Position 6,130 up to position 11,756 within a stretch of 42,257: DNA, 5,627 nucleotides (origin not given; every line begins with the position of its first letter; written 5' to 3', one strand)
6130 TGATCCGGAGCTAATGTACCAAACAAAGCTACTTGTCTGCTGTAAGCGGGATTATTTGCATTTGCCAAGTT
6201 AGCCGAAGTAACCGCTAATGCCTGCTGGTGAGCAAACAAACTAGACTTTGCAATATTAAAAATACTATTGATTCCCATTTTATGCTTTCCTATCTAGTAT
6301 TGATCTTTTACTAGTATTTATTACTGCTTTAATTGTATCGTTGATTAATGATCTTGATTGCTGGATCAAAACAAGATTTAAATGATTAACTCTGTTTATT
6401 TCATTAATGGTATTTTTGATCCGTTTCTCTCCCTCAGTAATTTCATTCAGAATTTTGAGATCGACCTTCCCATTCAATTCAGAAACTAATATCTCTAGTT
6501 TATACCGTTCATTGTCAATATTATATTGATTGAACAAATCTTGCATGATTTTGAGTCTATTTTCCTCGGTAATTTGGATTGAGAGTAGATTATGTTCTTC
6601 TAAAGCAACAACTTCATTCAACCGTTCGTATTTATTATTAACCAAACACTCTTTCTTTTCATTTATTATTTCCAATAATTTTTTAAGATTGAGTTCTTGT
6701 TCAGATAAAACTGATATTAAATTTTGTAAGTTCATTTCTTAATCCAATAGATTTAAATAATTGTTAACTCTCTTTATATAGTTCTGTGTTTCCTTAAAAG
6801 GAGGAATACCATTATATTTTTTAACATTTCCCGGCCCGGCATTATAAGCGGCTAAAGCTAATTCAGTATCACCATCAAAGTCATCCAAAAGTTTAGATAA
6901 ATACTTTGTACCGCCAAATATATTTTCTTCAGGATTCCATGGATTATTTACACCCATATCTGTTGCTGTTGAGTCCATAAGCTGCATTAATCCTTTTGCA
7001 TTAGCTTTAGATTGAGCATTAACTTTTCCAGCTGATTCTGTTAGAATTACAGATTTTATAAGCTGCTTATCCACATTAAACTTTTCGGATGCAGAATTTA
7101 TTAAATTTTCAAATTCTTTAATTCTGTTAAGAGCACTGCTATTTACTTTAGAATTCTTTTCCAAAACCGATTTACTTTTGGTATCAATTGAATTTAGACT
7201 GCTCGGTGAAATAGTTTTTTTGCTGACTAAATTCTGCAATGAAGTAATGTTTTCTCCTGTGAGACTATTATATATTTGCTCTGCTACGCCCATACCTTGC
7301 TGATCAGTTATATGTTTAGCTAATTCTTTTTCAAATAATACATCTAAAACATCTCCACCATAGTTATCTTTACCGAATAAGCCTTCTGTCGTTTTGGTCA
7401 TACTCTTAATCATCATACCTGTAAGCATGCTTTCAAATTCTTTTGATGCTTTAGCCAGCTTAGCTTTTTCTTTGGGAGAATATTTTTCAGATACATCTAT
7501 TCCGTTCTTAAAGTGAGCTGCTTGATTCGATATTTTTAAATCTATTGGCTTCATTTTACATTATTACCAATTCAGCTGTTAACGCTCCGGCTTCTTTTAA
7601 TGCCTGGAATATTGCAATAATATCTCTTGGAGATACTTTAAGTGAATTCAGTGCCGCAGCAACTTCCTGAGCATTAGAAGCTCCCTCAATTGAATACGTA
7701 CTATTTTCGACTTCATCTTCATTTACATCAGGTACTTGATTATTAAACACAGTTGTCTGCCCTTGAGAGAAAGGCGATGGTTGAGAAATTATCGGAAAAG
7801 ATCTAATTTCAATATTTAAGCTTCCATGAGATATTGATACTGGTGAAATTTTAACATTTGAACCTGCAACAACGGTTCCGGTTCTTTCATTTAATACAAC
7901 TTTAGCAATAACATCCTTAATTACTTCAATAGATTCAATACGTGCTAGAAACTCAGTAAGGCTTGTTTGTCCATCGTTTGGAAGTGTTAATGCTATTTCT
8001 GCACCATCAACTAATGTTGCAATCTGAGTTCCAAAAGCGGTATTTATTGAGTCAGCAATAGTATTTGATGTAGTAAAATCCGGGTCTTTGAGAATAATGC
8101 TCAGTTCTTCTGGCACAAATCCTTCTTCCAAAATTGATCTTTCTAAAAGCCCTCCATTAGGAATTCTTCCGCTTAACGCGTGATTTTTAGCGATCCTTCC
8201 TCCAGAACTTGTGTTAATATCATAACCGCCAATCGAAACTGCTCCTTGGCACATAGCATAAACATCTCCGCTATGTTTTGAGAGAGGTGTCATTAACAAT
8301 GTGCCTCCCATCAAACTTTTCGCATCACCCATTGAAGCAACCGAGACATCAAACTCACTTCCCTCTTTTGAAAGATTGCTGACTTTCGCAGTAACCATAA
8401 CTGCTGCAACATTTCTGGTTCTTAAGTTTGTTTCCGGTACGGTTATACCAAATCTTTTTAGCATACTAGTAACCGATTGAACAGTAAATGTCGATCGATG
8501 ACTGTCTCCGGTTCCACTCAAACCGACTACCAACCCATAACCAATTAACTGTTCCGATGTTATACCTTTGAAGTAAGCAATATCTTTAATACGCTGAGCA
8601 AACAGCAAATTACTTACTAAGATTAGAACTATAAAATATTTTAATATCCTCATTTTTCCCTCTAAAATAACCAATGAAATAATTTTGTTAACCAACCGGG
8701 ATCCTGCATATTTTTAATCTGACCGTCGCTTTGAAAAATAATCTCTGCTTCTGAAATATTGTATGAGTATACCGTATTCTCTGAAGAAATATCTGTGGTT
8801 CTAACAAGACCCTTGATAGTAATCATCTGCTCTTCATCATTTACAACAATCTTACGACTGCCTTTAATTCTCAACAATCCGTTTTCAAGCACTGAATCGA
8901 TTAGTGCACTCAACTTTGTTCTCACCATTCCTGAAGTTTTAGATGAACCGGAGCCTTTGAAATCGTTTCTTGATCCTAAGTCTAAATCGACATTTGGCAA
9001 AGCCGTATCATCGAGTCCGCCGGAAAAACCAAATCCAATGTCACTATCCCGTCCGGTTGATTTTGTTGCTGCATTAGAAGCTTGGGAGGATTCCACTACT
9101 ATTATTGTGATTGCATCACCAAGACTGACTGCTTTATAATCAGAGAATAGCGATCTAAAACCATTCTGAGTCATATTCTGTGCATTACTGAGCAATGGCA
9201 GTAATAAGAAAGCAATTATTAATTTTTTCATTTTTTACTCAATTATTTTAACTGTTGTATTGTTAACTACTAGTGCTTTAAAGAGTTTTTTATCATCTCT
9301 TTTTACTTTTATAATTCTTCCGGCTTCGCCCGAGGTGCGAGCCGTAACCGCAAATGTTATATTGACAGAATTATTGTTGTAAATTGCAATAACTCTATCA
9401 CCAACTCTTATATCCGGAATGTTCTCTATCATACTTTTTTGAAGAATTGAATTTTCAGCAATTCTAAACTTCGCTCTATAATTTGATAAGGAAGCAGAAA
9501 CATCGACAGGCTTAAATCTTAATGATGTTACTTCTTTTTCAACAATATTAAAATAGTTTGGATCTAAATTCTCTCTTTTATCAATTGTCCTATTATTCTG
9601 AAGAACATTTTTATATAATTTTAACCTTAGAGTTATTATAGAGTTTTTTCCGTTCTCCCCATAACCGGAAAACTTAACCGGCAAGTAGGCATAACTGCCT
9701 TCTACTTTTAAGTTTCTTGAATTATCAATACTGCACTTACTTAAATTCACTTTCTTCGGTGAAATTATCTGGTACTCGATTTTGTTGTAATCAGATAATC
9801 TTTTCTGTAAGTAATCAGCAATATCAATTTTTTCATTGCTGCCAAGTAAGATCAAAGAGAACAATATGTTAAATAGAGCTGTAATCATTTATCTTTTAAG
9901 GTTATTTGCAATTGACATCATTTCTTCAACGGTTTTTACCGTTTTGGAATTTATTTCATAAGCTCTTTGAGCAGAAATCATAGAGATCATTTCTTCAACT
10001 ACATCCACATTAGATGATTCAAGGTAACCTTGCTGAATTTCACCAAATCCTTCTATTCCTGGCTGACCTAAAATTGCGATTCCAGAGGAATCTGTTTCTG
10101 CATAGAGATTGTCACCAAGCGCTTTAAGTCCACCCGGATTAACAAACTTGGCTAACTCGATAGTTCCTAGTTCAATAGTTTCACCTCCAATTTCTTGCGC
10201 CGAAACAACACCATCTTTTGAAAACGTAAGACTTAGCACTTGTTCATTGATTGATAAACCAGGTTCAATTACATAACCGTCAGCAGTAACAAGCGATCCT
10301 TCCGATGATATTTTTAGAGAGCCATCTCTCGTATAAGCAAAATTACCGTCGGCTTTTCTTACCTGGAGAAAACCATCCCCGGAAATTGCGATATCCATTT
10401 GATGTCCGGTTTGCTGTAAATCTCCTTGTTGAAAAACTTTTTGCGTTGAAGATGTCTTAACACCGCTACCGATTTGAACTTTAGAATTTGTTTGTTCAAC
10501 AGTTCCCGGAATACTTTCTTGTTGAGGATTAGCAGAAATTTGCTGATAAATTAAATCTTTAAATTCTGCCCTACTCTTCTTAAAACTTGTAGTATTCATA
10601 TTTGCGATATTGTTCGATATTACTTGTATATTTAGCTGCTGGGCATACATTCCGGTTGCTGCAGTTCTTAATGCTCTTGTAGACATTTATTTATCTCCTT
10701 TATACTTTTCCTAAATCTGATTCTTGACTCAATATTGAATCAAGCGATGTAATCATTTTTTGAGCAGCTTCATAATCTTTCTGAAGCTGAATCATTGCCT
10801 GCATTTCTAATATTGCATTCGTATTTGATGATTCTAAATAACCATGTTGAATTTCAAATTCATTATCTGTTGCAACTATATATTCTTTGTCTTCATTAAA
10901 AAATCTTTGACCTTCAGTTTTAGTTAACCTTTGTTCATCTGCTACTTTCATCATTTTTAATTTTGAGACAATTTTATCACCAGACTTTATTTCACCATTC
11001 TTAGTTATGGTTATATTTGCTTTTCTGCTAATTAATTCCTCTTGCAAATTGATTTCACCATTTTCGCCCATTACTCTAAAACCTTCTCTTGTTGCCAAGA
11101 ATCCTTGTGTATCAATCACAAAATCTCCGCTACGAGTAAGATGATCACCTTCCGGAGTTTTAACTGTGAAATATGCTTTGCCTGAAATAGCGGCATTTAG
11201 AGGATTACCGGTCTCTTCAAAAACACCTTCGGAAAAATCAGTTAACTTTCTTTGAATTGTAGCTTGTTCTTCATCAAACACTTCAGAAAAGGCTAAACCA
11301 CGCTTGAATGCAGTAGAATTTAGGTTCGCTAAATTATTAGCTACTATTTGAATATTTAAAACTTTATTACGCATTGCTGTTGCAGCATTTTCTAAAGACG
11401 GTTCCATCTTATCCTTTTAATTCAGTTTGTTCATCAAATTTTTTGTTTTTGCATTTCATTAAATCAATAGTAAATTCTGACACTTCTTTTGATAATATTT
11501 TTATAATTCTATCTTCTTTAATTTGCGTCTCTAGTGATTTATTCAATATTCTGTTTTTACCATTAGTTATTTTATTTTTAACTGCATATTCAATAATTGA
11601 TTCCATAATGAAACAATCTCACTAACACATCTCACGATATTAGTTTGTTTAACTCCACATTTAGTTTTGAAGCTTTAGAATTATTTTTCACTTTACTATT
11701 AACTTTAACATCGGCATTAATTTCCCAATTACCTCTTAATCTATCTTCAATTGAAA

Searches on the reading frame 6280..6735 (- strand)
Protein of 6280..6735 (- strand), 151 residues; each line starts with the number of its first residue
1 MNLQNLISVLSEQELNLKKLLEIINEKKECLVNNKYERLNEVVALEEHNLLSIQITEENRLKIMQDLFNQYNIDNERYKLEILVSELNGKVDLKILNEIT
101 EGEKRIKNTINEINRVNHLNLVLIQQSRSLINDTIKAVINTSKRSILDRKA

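Call 14: search_protein_families(library=pfam, proteins=[window:6280-6735:-], max_evalue=0.001)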
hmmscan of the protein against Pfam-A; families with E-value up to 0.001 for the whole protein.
window:6280-6735:- (151 aa): 1 family
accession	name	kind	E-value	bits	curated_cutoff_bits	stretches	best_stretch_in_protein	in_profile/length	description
PF05130.17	FlgN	-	5.8e-11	43.4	30.5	1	1-138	1-129/147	FlgN protein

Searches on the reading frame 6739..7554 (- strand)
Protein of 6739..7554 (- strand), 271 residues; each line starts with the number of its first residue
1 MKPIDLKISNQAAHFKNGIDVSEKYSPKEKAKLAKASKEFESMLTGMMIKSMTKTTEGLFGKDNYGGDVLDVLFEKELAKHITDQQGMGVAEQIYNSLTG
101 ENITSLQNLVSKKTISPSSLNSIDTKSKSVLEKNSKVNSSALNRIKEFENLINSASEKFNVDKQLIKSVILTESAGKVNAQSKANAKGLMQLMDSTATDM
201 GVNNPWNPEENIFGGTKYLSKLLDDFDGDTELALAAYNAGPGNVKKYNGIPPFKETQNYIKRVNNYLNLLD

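Call 14: search_protein_families(library=pfam, proteins=[window:6739-7554:-], max_evalue=0.001)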
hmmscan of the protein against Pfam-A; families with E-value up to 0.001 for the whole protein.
window:6739-7554:- (271 aa): 2 families
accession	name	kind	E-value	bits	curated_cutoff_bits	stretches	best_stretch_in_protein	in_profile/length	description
PF01464.25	SLT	-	4.1e-30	104.2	21.3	1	151-259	2-116/117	Transglycosylase SLT domain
PF10135.14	Rod-binding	-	4e-06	27.7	25.1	1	50-96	1-50/51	Rod binding protein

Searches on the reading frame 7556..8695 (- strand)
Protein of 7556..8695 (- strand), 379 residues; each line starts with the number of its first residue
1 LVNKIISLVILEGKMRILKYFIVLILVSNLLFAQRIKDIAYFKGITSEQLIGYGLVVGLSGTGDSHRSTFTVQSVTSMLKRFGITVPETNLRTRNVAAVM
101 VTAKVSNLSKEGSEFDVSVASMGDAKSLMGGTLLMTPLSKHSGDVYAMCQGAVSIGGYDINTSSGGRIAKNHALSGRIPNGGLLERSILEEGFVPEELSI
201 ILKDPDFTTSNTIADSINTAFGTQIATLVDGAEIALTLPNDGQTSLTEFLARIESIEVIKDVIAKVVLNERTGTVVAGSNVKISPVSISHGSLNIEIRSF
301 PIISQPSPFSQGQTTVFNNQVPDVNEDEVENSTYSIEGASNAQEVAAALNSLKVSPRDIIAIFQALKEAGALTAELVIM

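Call 7: search_protein_families(library=pfam, proteins=[window:7556-8695:-], max_evalue=0.001)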
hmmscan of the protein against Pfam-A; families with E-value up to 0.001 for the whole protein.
window:7556-8695:- (379 aa): 1 family
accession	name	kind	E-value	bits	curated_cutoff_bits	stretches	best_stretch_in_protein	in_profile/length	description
PF02119.21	FlgI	-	3.6e-123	411.3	25.3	1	35-378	1-343/343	Flagellar P-ring protein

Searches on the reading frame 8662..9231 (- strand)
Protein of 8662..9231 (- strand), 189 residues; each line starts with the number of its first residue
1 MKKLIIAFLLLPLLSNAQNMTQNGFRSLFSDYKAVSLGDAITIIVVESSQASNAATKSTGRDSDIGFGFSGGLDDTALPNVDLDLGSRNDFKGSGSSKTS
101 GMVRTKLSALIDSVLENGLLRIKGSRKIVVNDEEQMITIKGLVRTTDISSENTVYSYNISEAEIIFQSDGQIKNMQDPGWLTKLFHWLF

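Call 7: search_protein_families(library=pfam, proteins=[window:8662-9231:-], max_evalue=0.001)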
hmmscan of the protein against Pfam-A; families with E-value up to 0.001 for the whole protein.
window:8662-9231:- (189 aa): 1 family
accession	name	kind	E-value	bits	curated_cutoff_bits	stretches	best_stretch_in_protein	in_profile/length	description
PF02107.21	FlgH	-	1.7e-44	151.9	27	1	24-188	13-170/172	Flagellar L-ring protein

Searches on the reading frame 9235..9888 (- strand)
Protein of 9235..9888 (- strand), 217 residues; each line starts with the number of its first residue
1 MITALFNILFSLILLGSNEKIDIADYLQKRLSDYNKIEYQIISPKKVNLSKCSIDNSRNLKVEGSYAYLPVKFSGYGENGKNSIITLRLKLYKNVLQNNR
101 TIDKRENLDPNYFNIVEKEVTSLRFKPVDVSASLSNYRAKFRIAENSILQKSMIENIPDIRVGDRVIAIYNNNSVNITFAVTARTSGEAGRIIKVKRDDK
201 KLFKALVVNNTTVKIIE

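Call 7: search_protein_families(library=pfam, proteins=[window:9235-9888:-], max_evalue=0.001)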
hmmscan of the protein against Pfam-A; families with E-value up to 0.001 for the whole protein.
window:9235-9888:- (217 aa): 1 family
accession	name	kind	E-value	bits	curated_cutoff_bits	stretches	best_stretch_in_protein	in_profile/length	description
PF13144.11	ChapFlgA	-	2.2e-17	63.7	23.8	1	94-215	2-122/122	Chaperone for flagella basal body P-ring formation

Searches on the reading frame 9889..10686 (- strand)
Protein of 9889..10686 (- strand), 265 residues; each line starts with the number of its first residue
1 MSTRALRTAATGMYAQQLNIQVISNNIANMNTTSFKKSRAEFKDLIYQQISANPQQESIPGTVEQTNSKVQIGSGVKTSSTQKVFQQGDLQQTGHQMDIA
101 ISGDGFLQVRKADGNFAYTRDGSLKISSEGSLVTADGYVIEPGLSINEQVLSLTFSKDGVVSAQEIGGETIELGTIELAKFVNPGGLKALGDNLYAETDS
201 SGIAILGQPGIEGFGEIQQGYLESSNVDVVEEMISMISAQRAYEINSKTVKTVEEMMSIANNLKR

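Call 7: search_protein_families(library=pfam, proteins=[window:9889-10686:-], max_evalue=0.001)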
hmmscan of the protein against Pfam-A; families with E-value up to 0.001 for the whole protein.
window:9889-10686:- (265 aa): 3 families
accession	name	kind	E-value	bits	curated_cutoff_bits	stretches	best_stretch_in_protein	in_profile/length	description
PF22692.1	LlgE_F_G_D1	-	3.1e-22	78.9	27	1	100-163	1-64/64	Flagellar hook protein FlgE/F/G D1 domain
PF06429.18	Flg_bbr_C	-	2e-21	75.7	23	1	218-263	1-46/46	Flagellar basal body rod FlgEFG protein C-terminal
PF00460.25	Flg_bb_rod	-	5.9e-09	36.2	20.7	1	6-36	1-31/31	Flagella basal body rod protein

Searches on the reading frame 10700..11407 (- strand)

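Call 7: search_protein_families(library=pfam, proteins=[window:10700-11407:-], max_evalue=0.001)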
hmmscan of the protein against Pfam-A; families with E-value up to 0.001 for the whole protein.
window:10700-11407:- (235 aa): 2 families
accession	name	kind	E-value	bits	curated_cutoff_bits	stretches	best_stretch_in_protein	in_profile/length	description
PF06429.18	Flg_bbr_C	-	9.5e-13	47.9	23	1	188-228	2-42/46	Flagellar basal body rod FlgEFG protein C-terminal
PF22692.1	LlgE_F_G_D1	-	1.1e-11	45.2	27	1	73-140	1-62/64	Flagellar hook protein FlgE/F/G D1 domain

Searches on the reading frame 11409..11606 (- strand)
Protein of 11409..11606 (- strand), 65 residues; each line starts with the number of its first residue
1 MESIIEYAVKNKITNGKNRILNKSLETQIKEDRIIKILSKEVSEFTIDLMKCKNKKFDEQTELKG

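Call 65: search_protein_families(library=pfam, proteins=[window:11409-11606:-], max_evalue=0.1)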
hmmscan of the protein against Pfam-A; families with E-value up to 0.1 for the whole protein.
window:11409-11606:- (65 aa): 2 families
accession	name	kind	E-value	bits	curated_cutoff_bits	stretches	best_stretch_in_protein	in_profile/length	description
PF04510.18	DUF577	-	0.04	14.3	32.1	1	20-59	7-46/173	Family of unknown function (DUF577)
PF19483.4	DUF6019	-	0.058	13.9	23.6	1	4-41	22-59/63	Family of unknown function (DUF6019)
